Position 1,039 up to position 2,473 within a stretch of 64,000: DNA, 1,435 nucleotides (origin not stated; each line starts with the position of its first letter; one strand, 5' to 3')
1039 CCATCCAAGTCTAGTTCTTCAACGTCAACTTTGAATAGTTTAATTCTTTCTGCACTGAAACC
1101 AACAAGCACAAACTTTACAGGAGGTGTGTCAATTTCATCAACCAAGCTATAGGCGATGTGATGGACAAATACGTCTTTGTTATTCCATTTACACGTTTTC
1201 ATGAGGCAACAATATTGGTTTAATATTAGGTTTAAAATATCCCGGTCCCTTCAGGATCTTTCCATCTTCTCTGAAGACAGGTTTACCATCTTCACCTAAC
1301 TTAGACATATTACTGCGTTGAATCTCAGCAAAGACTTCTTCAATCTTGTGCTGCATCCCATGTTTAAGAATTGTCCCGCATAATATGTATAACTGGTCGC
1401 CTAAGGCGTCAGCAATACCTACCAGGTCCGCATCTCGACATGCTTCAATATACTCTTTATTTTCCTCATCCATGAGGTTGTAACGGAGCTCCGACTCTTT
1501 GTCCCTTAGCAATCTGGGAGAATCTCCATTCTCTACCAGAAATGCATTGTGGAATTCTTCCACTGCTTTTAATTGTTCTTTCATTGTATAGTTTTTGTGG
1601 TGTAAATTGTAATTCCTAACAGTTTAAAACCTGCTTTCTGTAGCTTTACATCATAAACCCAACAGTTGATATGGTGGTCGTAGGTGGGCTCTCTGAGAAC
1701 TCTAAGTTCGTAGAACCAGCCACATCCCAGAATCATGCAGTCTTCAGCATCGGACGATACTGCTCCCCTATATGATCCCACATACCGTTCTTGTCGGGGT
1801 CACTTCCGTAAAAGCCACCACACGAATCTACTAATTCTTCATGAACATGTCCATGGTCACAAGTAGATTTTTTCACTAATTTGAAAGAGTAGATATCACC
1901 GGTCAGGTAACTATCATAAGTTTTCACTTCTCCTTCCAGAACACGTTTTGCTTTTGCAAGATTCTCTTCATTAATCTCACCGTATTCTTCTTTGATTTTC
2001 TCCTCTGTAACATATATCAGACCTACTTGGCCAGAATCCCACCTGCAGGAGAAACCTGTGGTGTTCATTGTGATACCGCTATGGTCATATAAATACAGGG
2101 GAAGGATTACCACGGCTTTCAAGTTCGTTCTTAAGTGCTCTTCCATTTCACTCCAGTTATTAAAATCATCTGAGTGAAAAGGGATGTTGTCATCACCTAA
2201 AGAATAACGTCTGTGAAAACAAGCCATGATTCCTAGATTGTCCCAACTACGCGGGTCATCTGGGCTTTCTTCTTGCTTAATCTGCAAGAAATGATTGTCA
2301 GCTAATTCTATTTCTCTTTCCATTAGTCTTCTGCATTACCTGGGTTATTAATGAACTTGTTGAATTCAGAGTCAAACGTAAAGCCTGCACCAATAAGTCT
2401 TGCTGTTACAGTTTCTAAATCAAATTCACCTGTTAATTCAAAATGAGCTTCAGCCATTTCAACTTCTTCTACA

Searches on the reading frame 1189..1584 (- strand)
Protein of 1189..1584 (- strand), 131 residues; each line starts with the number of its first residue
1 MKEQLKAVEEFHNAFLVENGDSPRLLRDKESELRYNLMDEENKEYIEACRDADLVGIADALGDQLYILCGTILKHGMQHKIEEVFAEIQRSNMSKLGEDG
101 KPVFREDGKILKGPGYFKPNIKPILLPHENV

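Call 4: search_protein_families(library=pfam, proteins=[window:1189-1584:-], max_evalue=0.01)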
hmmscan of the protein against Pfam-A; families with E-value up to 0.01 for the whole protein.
window:1189-1584:- (131 aa): 1 family
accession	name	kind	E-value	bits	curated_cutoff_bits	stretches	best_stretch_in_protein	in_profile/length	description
PF01503.22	PRA-PH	-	1.7e-12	48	21.3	1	8-92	1-86/86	Phosphoribosyl-ATP pyrophosphohydrolase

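Call 5: search_protein_families(library=phrogs, proteins=[window:1189-1584:-], max_evalue=0.001)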
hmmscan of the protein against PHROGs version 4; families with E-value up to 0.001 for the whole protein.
window:1189-1584:- (131 aa): 4 families
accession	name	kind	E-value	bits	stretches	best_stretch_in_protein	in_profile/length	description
phrog_671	-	other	2.6e-38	133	1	1-125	535-657/678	nucleotide pyrophosphohydrolase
phrog_4159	-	other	2.4e-20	73.9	1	6-125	113-256/270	nucleotide pyrophosphohydrolase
phrog_12019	-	other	1.6e-14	55.2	1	30-125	145-240/241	MazG-like pyrophosphatase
phrog_18404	-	other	1.1e-09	38.8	1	6-98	23-115/264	hydrolase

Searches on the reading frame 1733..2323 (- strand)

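Call 4: search_protein_families(library=pfam, proteins=[window:1733-2323:-], max_evalue=0.01)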
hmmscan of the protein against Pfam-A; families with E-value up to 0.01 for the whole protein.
window:1733-2323:- (196 aa): 0 families

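Call 5: search_protein_families(library=phrogs, proteins=[window:1733-2323:-], max_evalue=0.001)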
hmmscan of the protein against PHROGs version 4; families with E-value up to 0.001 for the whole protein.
window:1733-2323:- (196 aa): 1 family
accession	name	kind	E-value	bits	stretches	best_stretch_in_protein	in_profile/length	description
phrog_6186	-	unknown function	6.5e-23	82.9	1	8-175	10-188/220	-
